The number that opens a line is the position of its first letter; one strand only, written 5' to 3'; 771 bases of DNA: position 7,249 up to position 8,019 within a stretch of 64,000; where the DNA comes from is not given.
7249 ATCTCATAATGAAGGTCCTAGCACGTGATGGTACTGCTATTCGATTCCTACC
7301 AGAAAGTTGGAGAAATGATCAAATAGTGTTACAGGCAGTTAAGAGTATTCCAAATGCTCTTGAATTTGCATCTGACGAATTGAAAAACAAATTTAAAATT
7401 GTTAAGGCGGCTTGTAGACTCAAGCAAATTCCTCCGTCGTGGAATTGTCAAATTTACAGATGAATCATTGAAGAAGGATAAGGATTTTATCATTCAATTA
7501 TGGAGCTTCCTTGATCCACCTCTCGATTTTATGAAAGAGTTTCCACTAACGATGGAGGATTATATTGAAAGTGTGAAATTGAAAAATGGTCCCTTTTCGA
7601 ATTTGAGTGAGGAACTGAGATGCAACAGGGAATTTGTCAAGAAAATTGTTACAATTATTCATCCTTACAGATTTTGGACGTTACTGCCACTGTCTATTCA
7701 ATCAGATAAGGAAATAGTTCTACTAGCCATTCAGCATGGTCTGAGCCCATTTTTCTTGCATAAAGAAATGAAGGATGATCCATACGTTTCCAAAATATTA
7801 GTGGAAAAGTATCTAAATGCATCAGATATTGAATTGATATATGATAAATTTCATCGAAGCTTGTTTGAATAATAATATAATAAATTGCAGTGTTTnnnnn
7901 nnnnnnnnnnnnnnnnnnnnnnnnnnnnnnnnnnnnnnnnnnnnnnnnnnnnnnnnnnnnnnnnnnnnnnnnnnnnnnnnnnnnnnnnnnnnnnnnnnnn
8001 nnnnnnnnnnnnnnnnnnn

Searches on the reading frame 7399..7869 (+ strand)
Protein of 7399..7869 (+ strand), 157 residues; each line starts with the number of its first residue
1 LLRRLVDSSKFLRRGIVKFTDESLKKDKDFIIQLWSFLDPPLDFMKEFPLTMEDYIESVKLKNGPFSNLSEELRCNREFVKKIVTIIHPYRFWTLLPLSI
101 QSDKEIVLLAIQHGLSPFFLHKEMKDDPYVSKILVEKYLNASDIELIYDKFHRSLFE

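Call 88: search_protein_families(library=pfam, proteins=[window:7399-7869:+], max_evalue=0.01)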
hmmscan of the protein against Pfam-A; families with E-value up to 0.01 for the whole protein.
window:7399-7869:+ (157 aa): 1 family
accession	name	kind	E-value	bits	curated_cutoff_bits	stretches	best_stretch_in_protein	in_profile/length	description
PF13475.11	DUF4116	-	1.1e-11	44.5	24.9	1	62-85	12-35/49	Domain of unknown function (DUF4116)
